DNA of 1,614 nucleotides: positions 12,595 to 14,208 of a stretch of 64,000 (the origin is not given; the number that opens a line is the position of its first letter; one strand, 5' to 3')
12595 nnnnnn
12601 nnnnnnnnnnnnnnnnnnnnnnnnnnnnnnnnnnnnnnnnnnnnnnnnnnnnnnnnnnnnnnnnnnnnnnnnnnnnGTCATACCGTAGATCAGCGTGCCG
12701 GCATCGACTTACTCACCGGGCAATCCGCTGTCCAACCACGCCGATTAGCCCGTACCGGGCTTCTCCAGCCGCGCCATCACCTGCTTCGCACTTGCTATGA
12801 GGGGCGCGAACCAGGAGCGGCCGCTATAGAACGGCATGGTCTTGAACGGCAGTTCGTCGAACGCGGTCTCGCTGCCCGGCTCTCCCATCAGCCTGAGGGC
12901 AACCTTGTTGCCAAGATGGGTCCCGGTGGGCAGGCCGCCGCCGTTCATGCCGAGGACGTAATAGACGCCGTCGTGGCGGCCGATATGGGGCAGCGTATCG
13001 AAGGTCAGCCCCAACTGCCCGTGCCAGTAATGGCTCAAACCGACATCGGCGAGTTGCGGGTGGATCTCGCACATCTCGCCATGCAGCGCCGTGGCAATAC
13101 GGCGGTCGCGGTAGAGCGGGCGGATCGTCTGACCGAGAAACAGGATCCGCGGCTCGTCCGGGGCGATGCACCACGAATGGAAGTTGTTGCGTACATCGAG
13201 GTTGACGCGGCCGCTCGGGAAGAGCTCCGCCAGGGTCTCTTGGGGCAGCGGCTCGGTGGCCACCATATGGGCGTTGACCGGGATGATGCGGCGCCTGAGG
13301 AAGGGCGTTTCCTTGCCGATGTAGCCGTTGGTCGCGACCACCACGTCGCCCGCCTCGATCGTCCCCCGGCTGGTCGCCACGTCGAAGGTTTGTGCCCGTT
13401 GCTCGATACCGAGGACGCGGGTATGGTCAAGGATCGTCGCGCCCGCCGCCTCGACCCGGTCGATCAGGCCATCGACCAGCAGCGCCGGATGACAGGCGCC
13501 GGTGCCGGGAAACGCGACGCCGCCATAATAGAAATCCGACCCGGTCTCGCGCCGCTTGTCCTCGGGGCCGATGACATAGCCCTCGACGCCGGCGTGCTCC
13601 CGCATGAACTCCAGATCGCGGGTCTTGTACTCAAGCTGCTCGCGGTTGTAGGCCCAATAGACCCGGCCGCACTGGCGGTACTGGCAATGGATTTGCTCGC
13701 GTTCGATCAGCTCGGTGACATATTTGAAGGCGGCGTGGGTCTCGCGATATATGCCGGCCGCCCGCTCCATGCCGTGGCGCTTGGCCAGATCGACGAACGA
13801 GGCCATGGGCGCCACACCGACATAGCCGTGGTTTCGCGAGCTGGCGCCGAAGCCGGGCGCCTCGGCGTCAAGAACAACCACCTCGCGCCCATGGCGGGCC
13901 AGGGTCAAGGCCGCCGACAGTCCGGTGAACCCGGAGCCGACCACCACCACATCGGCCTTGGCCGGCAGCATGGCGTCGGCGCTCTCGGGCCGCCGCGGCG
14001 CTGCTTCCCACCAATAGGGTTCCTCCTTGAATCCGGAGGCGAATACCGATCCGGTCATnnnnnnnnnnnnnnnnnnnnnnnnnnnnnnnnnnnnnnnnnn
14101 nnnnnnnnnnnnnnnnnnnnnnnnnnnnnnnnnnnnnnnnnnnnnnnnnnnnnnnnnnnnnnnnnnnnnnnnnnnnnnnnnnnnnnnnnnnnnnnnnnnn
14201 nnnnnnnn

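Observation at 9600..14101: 25-nt direct repeats (a duplicated DUF1244 3' end) flank a 4.5-kb three-gene segment next to the Rieske gene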

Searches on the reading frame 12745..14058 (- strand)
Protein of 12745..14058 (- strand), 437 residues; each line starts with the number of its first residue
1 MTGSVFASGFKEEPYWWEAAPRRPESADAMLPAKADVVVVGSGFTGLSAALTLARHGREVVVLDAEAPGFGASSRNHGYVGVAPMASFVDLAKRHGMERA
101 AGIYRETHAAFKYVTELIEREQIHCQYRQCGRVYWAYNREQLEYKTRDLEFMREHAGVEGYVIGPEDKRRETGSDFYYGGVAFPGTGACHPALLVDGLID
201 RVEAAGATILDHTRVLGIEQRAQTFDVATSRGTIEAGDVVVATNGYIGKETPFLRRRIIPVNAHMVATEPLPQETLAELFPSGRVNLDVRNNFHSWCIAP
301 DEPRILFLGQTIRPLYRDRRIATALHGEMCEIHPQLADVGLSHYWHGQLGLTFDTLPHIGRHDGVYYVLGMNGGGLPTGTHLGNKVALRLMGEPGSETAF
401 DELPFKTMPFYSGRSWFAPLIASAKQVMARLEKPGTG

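Call 10: search_protein_families(library=pfam, proteins=[window:12745-14058:-])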
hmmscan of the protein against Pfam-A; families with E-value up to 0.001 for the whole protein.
window:12745-14058:- (437 aa): 12 families
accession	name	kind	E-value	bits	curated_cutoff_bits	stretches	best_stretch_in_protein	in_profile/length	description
PF01266.30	DAO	-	2.2e-58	198.9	27.9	1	36-387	1-351/353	FAD dependent oxidoreductase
PF03486.20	HI0933_like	-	1.4e-07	31.6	50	0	36-66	2-32/244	HI0933-like protein Rossmann domain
PF07992.20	Pyr_redox_2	-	1.8e-07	31.3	26.1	1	36-243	2-107/291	Pyridine nucleotide-disulphide oxidoreductase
PF00890.30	FAD_binding_2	-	3.2e-07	30.3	20.4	1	36-84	1-49/414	FAD binding domain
PF13738.12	Pyr_redox_3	-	3.4e-07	30.3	30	0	209-244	98-133/305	Pyridine nucleotide-disulphide oxidoreductase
PF13450.12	NAD_binding_8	-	4.2e-07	30.6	21.9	1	39-77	1-40/68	NAD(P)-binding Rossmann-like domain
PF01494.25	FAD_binding_3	-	4.2e-06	26.6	22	1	35-68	2-35/349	FAD binding domain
PF12831.13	FAD_oxidored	-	3.1e-05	23.9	27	1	36-67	1-32/416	FAD dependent oxidoreductase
PF00070.33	Pyr_redox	-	8.2e-05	23.5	22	0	37-65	2-30/82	Pyridine nucleotide-disulphide oxidoreductase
PF01593.30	Amino_oxidase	-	0.0001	22.2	19.8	0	44-66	1-23/443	Flavin containing amine oxidoreductase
PF01946.23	Thi4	-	0.00013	21.7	26.2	1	33-71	16-56/235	Thi4 family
PF01134.28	GIDA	-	0.00087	18.9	22.1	0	36-77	1-42/391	Glucose inhibited division protein A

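Call 45: search_protein_families(library=ncbifam, max_evalue=0.01, proteins=[window:12745-14058:-])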
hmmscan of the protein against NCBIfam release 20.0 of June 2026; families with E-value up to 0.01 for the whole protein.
window:12745-14058:- (437 aa): 109 families (the best 25 are shown)
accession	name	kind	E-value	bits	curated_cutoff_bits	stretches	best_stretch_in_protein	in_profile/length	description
NF050086.1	pipecolate_AmaA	exception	8.1e-49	166.4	600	1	11-392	2-382/425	L-pipecolate oxidase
TIGR03329.1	Phn_aa_oxid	hypoth_equivalog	4.7e-38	131.1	632.8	1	14-386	1-386/460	putative aminophosphonate oxidoreductase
TIGR02352.1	thiamin_ThiO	equivalog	1.9e-19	70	250.8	1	37-364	1-318/351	glycine oxidase ThiO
NF002480.1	PRK01747.1-1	equivalog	1.4e-15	56.8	540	1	22-246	235-450/645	bifunctional tRNA (5-methylaminomethyl-2-thiouridine)(34)-methyltransferase MnmC2/FAD-dependent 5-carboxymethylaminomethyl-2-thiouridine(34)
TIGR03197.1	MnmC_Cterm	equivalog_domain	2.3e-14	53.3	174.2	1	36-246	1-201/400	FAD-dependent 5-carboxymethylaminomethyl-2-thiouridine(34) oxidoreductase MnmC1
NF008425.0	PRK11259.1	equivalog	1.8e-13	50.2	257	2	184-270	142-228/377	N-methyl-L-tryptophan oxidase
TIGR03364.1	HpnW_proposed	hypoth_equivalog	4.3e-12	45.8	285.1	1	36-244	2-194/365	TIGR03364 family FAD-dependent oxidoreductase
NF001933.0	PRK00711.1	subfamily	2.4e-10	40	383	1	37-82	3-49/429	D-amino acid dehydrogenase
TIGR01373.1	soxB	subfamily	2.6e-10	39.7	529.45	1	17-390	18-382/407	sarcosine oxidase subunit beta family protein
TIGR02032.1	GG-red-SF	subfamily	5.3e-09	36.2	158.8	1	36-66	2-32/297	geranylgeranyl reductase family protein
NF004789.0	PRK06134.1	subfamily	9.2e-09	34.4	747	1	27-82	5-60/581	FAD-dependent oxidoreductase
NF005313.0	PRK06847.1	subfamily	2.3e-08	33.4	372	1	35-66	5-36/375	hypothetical protein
NF005560.0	PRK07233.1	equivalog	2.9e-08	33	252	1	36-67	2-33/435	hypothetical protein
TIGR00275.1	TIGR00275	subfamily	9.3e-08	31.3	183.8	1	194-245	108-159/401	aminoacetone oxidase family FAD-binding enzyme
TIGR04046.1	MSMEG_0569_nitr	hypoth_equivalog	9.6e-08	31.4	498.35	1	203-258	85-141/400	MSMEG_0569 family flavin-dependent oxidoreductase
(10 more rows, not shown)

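Call 57: find_homologous_proteins(query=window:12748-14058:-, max_evalue=1e-100)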
Query window:12748-14058:- (437 aa): 295 proteins with E <= 1e-100 among 8000 candidates; the best 120 are listed.
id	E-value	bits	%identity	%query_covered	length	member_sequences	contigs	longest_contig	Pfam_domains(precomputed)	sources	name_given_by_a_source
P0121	3.5e-294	993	98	100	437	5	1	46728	PF01266.31,PF13450.13,PF00890.31,PF07992.21,PF13738.13,PF03486.21,PF01494.26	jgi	jgi:glycine/D-amino acid oxidase-like deaminating enzyme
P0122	1.9e-258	876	85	100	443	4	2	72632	PF01266.31,PF13450.13,PF00890.31,PF07992.21,PF13738.13,PF03486.21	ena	-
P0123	1.5e-257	873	85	100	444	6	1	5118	PF01266.31,PF13450.13,PF00890.31,PF07992.21,PF13738.13,PF03486.21,PF01494.26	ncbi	ncbi:MAG: FAD-binding oxidoreductase [Alphaproteobacteria bacterium]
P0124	2.5e-252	855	82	100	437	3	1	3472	PF01946.24,PF01266.31,PF13450.13,PF00890.31,PF07992.21,PF13738.13,PF03486.21,PF01494.26,PF12831.14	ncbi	ncbi:MAG: FAD-binding oxidoreductase [Alphaproteobacteria bacterium]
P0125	4.8e-184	630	62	98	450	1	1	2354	PF01266.31,PF13450.13,PF00890.31,PF07992.21,PF13738.13,PF03486.21,PF01494.26,PF12831.14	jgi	jgi:glycine/D-amino acid oxidase-like deaminating enzyme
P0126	1.1e-156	540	72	74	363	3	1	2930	PF01266.31,PF01593.31,PF13450.13,PF00890.31,PF07992.21,PF13738.13,PF03486.21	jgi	jgi:glycine/D-amino acid oxidase-like deaminating enzyme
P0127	1.2e-139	484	52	99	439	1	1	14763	PF01266.31,PF13450.13,PF00890.31,PF07992.21,PF13738.13,PF03486.21,PF01494.26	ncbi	-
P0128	9.2e-138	478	52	98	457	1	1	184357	PF01266.31,PF13450.13,PF00890.31,PF07992.21,PF13738.13,PF03486.21,PF01494.26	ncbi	-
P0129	1.4e-134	467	50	99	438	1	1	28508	PF01266.31,PF13450.13,PF00890.31,PF01494.26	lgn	-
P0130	8.7e-134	465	50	99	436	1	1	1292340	PF01266.31,PF13450.13,PF00890.31,PF07992.21,PF00070.34,PF13738.13,PF03486.21,PF01494.26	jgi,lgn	jgi:glycine/D-amino acid oxidase-like deaminating enzyme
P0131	2.5e-131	457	50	99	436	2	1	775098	PF01266.31,PF13450.13,PF00890.31,PF07992.21,PF01494.26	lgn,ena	-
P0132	1.0e-124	435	50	99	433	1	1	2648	PF01266.31,PF00890.31,PF13738.13,PF03486.21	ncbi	-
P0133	4.1e-122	426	49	96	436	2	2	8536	PF01266.31,PF13450.13,PF00890.31,PF07992.21,PF00070.34,PF13738.13,PF03486.21,PF01494.26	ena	-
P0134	3.0e-121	423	49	96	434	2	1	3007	PF01266.31,PF00890.31,PF13738.13,PF03486.21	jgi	jgi:glycine/D-amino acid oxidase-like deaminating enzyme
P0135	1.5e-119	418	47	99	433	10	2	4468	PF01266.31,PF00890.31,PF13738.13,PF03486.21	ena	-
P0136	8.1e-119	415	50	96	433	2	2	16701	PF01266.31,PF01593.31,PF13450.13,PF00890.31,PF07992.21,PF01494.26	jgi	jgi:glycine/D-amino acid oxidase-like deaminating enzyme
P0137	9.2e-119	415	48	96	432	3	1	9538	PF01266.31,PF01593.31,PF13450.13,PF00890.31,PF07992.21,PF13738.13,PF03486.21,PF01494.26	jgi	jgi:glycine/D-amino acid oxidase-like deaminating enzyme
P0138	1.2e-118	415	48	95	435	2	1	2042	PF01266.31,PF01593.31,PF13450.13,PF00890.31,PF07992.21,PF00070.34,PF13738.13,PF03486.21,PF01494.26,PF12831.14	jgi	jgi:glycine/D-amino acid oxidase-like deaminating enzyme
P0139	1.2e-117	411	48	98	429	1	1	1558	PF01266.31,PF01593.31,PF13450.13,PF00890.31,PF07992.21,PF13738.13,PF03486.21,PF01494.26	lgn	-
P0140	1.7e-117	411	49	97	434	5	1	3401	PF01266.31,PF01593.31,PF13450.13,PF00890.31,PF07992.21,PF00070.34,PF13738.13,PF03486.21,PF01494.26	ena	-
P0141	5.7e-117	409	49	96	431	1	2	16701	PF01266.31,PF01593.31,PF13450.13,PF00890.31,PF07992.21,PF13738.13,PF03486.21,PF01494.26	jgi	jgi:glycine/D-amino acid oxidase-like deaminating enzyme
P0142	7.2e-117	409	49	97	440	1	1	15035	PF01266.31,PF01593.31,PF13450.13,PF00890.31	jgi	jgi:glycine/D-amino acid oxidase-like deaminating enzyme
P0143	1.3e-116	408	48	96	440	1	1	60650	PF01266.31,PF01593.31,PF13450.13,PF00890.31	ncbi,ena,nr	ncbi:MAG: FAD-binding oxidoreductase [Gammaproteobacteria bacterium]|nr:FAD-binding oxidoreductase [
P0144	2.0e-116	408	49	96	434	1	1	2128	PF01266.31,PF01593.31,PF13450.13,PF00890.31,PF13738.13,PF03486.21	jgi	jgi:glycine/D-amino acid oxidase-like deaminating enzyme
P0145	2.1e-116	407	48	95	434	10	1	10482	PF01266.31,PF01593.31,PF13450.13,PF00890.31,PF07992.21,PF00070.34,PF13738.13,PF03486.21,PF01494.26,PF12831.14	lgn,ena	-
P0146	2.9e-116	407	47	99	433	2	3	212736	PF01266.31,PF13450.13,PF00890.31,PF07992.21,PF13738.13,PF03486.21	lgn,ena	-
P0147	3.7e-116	407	49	95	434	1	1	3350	PF01266.31,PF03486.21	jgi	jgi:glycine/D-amino acid oxidase-like deaminating enzyme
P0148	4.5e-116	406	47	98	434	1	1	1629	PF01266.31,PF13450.13,PF00890.31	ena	-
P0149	4.9e-116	406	48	96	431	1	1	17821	PF01946.24,PF01266.31,PF01593.31,PF13450.13,PF00890.31,PF07992.21,PF13738.13,PF03486.21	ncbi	-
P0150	5.1e-116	406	47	97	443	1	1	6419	PF01266.31,PF01593.31,PF13450.13,PF00890.31,PF07992.21,PF13738.13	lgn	-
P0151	1.1e-115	405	48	96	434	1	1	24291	PF01266.31,PF01593.31,PF13450.13,PF00890.31,PF07992.21,PF03486.21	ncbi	ncbi:MAG: NAD(P)/FAD-dependent oxidoreductase [Dongiaceae bacterium]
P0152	2.3e-115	404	47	95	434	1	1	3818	PF01266.31,PF01593.31,PF13450.13,PF00890.31,PF13738.13,PF03486.21,PF01494.26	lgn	-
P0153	2.9e-115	404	47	96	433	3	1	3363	PF01266.31,PF01593.31,PF13450.13,PF00890.31,PF07992.21,PF13738.13,PF03486.21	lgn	-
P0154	4.8e-115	403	49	95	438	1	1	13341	PF01266.31,PF13450.13,PF00890.31,PF13738.13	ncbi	-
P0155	6.2e-115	403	46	99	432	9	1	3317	PF01266.31,PF01593.31,PF13450.13,PF00890.31,PF03486.21,PF01494.26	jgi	jgi:glycine/D-amino acid oxidase-like deaminating enzyme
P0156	7.7e-115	402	44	99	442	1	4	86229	PF01266.31,PF13450.13,PF00890.31,PF07992.21,PF13738.13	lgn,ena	-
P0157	7.9e-115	402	47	96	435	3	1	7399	PF01266.31,PF13450.13,PF00890.31,PF01494.26,PF12831.14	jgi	jgi:glycine/D-amino acid oxidase-like deaminating enzyme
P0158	9.1e-115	402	47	99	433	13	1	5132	PF01266.31,PF01593.31,PF00890.31,PF07992.21,PF13738.13,PF03486.21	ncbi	-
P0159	9.7e-115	402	47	99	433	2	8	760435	PF01266.31,PF13450.13,PF07992.21,PF13738.13,PF01134.29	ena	-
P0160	1.4e-114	401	48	95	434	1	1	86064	PF01266.31,PF13450.13,PF00890.31,PF13738.13,PF03486.21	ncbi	-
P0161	3.9e-114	400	47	96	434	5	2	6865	PF01266.31,PF01593.31,PF13450.13,PF00890.31,PF07992.21,PF13738.13,PF03486.21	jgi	jgi:glycine/D-amino acid oxidase-like deaminating enzyme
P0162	4.3e-114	400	46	98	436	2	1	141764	PF01266.31,PF01593.31,PF00890.31,PF07992.21,PF13738.13,PF03486.21,PF12831.14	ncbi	ncbi:MAG: NAD(P)/FAD-dependent oxidoreductase [Alphaproteobacteria bacterium]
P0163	4.5e-114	400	48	96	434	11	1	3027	PF01266.31,PF01593.31,PF13450.13,PF00890.31,PF07992.21,PF13738.13,PF03486.21,PF01494.26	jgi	jgi:glycine/D-amino acid oxidase-like deaminating enzyme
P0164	8.1e-114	399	47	96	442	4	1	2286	PF01266.31,PF01593.31,PF13450.13,PF07992.21,PF03486.21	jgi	-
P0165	9.1e-114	399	46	96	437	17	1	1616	PF01266.31,PF01593.31,PF13450.13,PF00890.31,PF07992.21,PF13738.13,PF03486.21,PF12831.14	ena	-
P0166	9.3e-114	399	45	99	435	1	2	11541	PF01266.31,PF01593.31,PF13450.13,PF00890.31,PF07992.21,PF13738.13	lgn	-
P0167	1.5e-113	398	49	96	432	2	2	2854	PF01266.31,PF01593.31,PF13450.13,PF00890.31,PF07992.21,PF13738.13,PF03486.21,PF01494.26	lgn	-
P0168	3.8e-113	397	46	98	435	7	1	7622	PF01946.24,PF01266.31,PF07992.21,PF13738.13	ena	-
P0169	6.9e-113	396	45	99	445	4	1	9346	PF01266.31,PF01593.31,PF13450.13,PF00890.31,PF07992.21,PF13738.13,PF03486.21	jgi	jgi:glycine/D-amino acid oxidase-like deaminating enzyme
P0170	8.3e-113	396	46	98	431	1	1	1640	PF01266.31,PF13450.13,PF00890.31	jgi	jgi:glycine/D-amino acid oxidase-like deaminating enzyme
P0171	8.8e-113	396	47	96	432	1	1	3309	PF01266.31,PF01593.31,PF13450.13,PF00890.31,PF07992.21,PF13738.13,PF03486.21,PF01494.26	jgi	jgi:glycine/D-amino acid oxidase-like deaminating enzyme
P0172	1.5e-112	395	47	95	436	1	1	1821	PF01266.31,PF13450.13,PF00890.31,PF07992.21,PF03486.21,PF01494.26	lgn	-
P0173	1.9e-112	394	46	96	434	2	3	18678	PF01266.31,PF01593.31,PF13450.13,PF00890.31,PF07992.21,PF03486.21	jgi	jgi:glycine/D-amino acid oxidase-like deaminating enzyme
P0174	2.4e-112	394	45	99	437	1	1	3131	PF01266.31,PF01593.31,PF13450.13,PF00890.31,PF07992.21,PF13738.13,PF03486.21,PF01494.26,PF12831.14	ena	-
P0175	2.7e-112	394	47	96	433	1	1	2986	PF01266.31,PF13450.13,PF00890.31,PF01494.26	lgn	-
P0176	2.9e-112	394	46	96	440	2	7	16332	PF01266.31,PF01593.31,PF13450.13,PF00890.31,PF07992.21,PF13738.13,PF03486.21,PF12831.14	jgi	jgi:glycine/D-amino acid oxidase-like deaminating enzyme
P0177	3.7e-112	393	48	95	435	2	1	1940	PF01266.31,PF01593.31,PF13450.13,PF00890.31,PF07992.21,PF13738.13,PF03486.21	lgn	-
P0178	5.1e-112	393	47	99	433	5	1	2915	PF01266.31,PF00890.31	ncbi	ncbi:MAG: NAD(P)/FAD-dependent oxidoreductase [Alphaproteobacteria bacterium]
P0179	5.6e-112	393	48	96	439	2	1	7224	PF01266.31,PF13450.13,PF00890.31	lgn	-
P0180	7.7e-112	392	47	95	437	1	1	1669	PF01266.31,PF01593.31,PF13450.13,PF00890.31,PF13738.13,PF03486.21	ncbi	-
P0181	1.1e-111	392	45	98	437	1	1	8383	PF01266.31,PF00890.31,PF07992.21,PF13738.13,PF03486.21,PF01494.26,PF12831.14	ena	-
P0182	1.1e-111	392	46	99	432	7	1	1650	PF01266.31,PF01593.31,PF13450.13,PF00890.31,PF13738.13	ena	-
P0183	1.3e-111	392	48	95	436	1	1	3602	PF01266.31,PF01593.31,PF13450.13,PF00890.31,PF07992.21,PF13738.13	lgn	-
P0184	1.4e-111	392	47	96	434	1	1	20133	PF01266.31,PF01593.31,PF13450.13,PF00890.31,PF07992.21,PF00070.34,PF13738.13,PF03486.21,PF01494.26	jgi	jgi:glycine/D-amino acid oxidase-like deaminating enzyme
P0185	1.5e-111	391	46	96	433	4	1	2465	PF01266.31,PF01593.31,PF13450.13,PF00890.31,PF07992.21,PF13738.13,PF03486.21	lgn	-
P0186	1.5e-111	391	47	95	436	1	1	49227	PF01266.31,PF13450.13,PF00890.31,PF01494.26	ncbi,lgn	ncbi:MAG: FAD-binding oxidoreductase [Pseudomonadota bacterium]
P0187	1.8e-111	391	45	99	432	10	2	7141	PF01266.31,PF01593.31,PF00890.31,PF07992.21,PF13738.13,PF03486.21,PF01494.26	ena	-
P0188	1.9e-111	391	45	98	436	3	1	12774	PF01266.31,PF01593.31,PF00890.31,PF07992.21,PF13738.13,PF03486.21,PF01494.26,PF12831.14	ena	-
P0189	2.0e-111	391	46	97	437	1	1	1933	PF01266.31,PF01593.31,PF13738.13,PF03486.21,PF12831.14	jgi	jgi:glycine/D-amino acid oxidase-like deaminating enzyme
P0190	2.1e-111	391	46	97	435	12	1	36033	PF01266.31,PF01593.31,PF13450.13,PF00890.31,PF07992.21,PF13738.13,PF03486.21,PF01494.26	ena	-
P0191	3.7e-111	390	46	95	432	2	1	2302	PF01266.31,PF13450.13,PF00890.31,PF13738.13,PF03486.21,PF12831.14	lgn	-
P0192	6.1e-111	389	46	98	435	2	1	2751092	PF01266.31,PF00890.31,PF07992.21,PF13738.13,PF12831.14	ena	-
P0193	6.5e-111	389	47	96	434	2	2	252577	PF01266.31,PF01593.31,PF13450.13,PF00890.31,PF07992.21,PF13738.13,PF03486.21,PF05834.19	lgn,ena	-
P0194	8.2e-111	389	47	95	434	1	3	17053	PF01266.31,PF13450.13,PF00890.31,PF07992.21,PF13738.13,PF03486.21,PF01494.26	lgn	-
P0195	1.5e-110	388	46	95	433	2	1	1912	PF01266.31,PF01593.31,PF13450.13,PF00890.31,PF07992.21,PF03486.21,PF01134.29,PF01494.26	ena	-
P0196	1.7e-110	388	47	95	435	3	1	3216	PF01266.31,PF13450.13,PF00890.31,PF07992.21,PF13738.13,PF03486.21,PF01494.26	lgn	-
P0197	2.0e-110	388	46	97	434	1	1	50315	PF01266.31,PF01593.31,PF13450.13,PF00890.31,PF07992.21,PF13738.13,PF03486.21,PF01494.26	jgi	-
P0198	2.0e-110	388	46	96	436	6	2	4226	PF01266.31,PF01593.31,PF13450.13,PF00890.31,PF07992.21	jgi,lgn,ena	jgi:glycine/D-amino acid oxidase-like deaminating enzyme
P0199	2.5e-110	387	44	99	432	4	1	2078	PF01266.31,PF13738.13,PF03486.21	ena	-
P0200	3.0e-110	387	45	97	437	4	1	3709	PF01266.31,PF00890.31,PF07992.21,PF13738.13,PF03486.21,PF01494.26,PF12831.14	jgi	jgi:glycine/D-amino acid oxidase-like deaminating enzyme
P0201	3.4e-110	387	44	99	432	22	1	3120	PF01266.31,PF13450.13,PF00890.31,PF03486.21,PF01494.26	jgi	jgi:glycine/D-amino acid oxidase-like deaminating enzyme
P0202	3.8e-110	387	46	96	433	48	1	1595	PF01946.24,PF01266.31,PF13450.13,PF00890.31,PF07992.21,PF13738.13,PF01494.26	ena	-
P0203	4.3e-110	387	46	96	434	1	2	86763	PF01266.31,PF00890.31,PF13738.13,PF03486.21,PF12831.14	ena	-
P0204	6.7e-110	386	44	99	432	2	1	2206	PF01266.31,PF01593.31,PF13450.13,PF00890.31,PF07992.21,PF13738.13,PF03486.21,PF01494.26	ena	-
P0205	7.9e-110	386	44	99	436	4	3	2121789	PF01266.31,PF00890.31,PF07992.21,PF13738.13,PF03486.21,PF12831.14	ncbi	ncbi:MAG: NAD(P)/FAD-dependent oxidoreductase [Alphaproteobacteria bacterium]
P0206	9.3e-110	386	44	96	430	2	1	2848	PF01266.31,PF13450.13,PF00890.31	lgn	-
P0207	9.8e-110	385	45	93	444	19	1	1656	PF01266.31,PF01593.31,PF13450.13,PF00890.31,PF07992.21,PF13738.13,PF03486.21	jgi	-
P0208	1.0e-109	385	46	96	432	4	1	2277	PF01266.31,PF01593.31,PF13450.13,PF00890.31,PF13738.13,PF12831.14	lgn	-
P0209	1.3e-109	385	45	95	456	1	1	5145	PF01266.31,PF01593.31,PF13450.13,PF00890.31,PF07992.21,PF13738.13,PF03486.21,PF01494.26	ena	-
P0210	1.3e-109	385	45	99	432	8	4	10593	PF01266.31,PF01593.31,PF13450.13,PF00890.31,PF07992.21,PF13738.13,PF03486.21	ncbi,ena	ncbi:MAG: FAD-binding oxidoreductase [Alphaproteobacteria bacterium]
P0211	1.5e-109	385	46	95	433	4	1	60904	PF01266.31,PF13450.13,PF00890.31,PF13738.13,PF03486.21,PF01494.26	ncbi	ncbi:MAG: NAD(P)/FAD-dependent oxidoreductase [Pseudomonadota bacterium]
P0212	1.7e-109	385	46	96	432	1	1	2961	PF01266.31,PF01593.31,PF13450.13,PF00890.31,PF07992.21,PF13738.13,PF03486.21,PF01494.26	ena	-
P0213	1.7e-109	385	46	95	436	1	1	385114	PF01266.31,PF13450.13,PF00890.31,PF07992.21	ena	-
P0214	2.3e-109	384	44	97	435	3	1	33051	PF01266.31,PF13450.13,PF00890.31,PF07992.21,PF13738.13,PF01494.26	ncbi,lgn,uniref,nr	ncbi:NAD(P)/FAD-dependent oxidoreductase [Mesorhizobium australafricanum]|uniref:FAD-binding oxidore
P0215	2.8e-109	384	45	95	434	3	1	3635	PF01266.31,PF01593.31,PF13450.13,PF00890.31,PF07992.21,PF13738.13,PF03486.21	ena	-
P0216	4.0e-109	383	45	95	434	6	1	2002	PF01266.31,PF01593.31,PF13450.13,PF00890.31,PF07992.21,PF13738.13,PF03486.21,PF01494.26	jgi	jgi:glycine/D-amino acid oxidase-like deaminating enzyme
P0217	4.0e-109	383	45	99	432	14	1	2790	PF01266.31,PF07992.21,PF13738.13,PF03486.21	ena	-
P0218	4.4e-109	383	48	94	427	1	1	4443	PF01266.31,PF13450.13,PF13738.13,PF03486.21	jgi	jgi:glycine/D-amino acid oxidase-like deaminating enzyme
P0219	5.4e-109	383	44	99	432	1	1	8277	PF01266.31,PF01593.31,PF13450.13,PF00890.31,PF13738.13,PF12831.14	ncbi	ncbi:MAG: NAD(P)/FAD-dependent oxidoreductase [Alphaproteobacteria bacterium]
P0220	1.0e-108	382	45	98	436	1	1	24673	PF01266.31,PF13450.13,PF00890.31,PF07992.21,PF13738.13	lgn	-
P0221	1.2e-108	382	45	96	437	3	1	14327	PF01266.31,PF01593.31,PF00890.31,PF07992.21,PF13738.13,PF03486.21,PF12831.14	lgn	-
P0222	1.3e-108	382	45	98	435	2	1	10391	PF01946.24,PF01266.31,PF13738.13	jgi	-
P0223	1.6e-108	382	45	95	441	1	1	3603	PF01266.31,PF01593.31,PF13450.13,PF00890.31,PF07992.21,PF13738.13,PF12831.14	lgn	-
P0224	2.0e-108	381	43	99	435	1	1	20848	PF01266.31,PF00890.31,PF07992.21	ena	-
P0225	2.1e-108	381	46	96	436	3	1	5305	PF01266.31,PF13450.13,PF00890.31,PF07992.21,PF13738.13,PF01494.26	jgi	jgi:glycine/D-amino acid oxidase-like deaminating enzyme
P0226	2.2e-108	381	44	99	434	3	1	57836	PF01946.24,PF01266.31,PF01593.31,PF13450.13,PF00890.31,PF07992.21,PF13738.13,PF01494.26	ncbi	-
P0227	2.5e-108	381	45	98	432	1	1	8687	PF01266.31,PF07992.21,PF13738.13,PF03486.21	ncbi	-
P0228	2.5e-108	381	43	98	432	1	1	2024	PF01266.31,PF01593.31,PF13450.13,PF00890.31,PF07992.21,PF13738.13,PF03486.21,PF01494.26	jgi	jgi:glycine/D-amino acid oxidase-like deaminating enzyme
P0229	2.6e-108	381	45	96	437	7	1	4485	PF01266.31,PF01593.31,PF00890.31,PF07992.21,PF13738.13,PF03486.21,PF12831.14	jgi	jgi:glycine/D-amino acid oxidase-like deaminating enzyme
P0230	2.8e-108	381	45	96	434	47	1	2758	PF01266.31,PF01593.31,PF13450.13,PF00890.31,PF07992.21,PF13738.13,PF03486.21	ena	-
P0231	3.0e-108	381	46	97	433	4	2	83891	PF01266.31,PF01593.31,PF13450.13,PF00890.31,PF07992.21,PF00070.34,PF13738.13,PF03486.21,PF01494.26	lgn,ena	-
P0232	3.8e-108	380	43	99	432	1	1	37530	PF01266.31,PF01593.31,PF13450.13,PF00890.31,PF07992.21,PF13738.13,PF03486.21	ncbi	-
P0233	3.9e-108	380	45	95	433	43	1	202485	PF01266.31,PF01593.31,PF13450.13,PF00890.31,PF07992.21,PF13738.13,PF03486.21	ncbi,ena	-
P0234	4.5e-108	380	44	96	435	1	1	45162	PF01266.31,PF00890.31,PF13738.13,PF03486.21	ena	-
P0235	5.4e-108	380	44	98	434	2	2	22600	PF01266.31,PF01593.31,PF13450.13,PF13738.13,PF01494.26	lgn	-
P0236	6.7e-108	379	44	96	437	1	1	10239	PF01266.31,PF00890.31,PF07992.21,PF13738.13,PF03486.21,PF01494.26,PF12831.14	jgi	jgi:glycine/D-amino acid oxidase-like deaminating enzyme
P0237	6.9e-108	379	45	97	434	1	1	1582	PF01266.31,PF01593.31,PF13450.13,PF00890.31,PF07992.21,PF13738.13,PF01494.26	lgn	-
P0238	7.0e-108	379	45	98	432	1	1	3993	PF01946.24,PF01266.31,PF07992.21,PF13738.13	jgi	jgi:glycine/D-amino acid oxidase-like deaminating enzyme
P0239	7.2e-108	379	44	99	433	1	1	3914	PF01266.31,PF01593.31,PF13450.13,PF00890.31,PF07992.21,PF13738.13,PF03486.21,PF12831.14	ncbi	ncbi:MAG: NAD(P)/FAD-dependent oxidoreductase [Alphaproteobacteria bacterium]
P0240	7.6e-108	379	45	96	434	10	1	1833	PF01266.31,PF01593.31,PF13450.13,PF00890.31,PF07992.21,PF13738.13,PF03486.21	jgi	jgi:glycine/D-amino acid oxidase-like deaminating enzyme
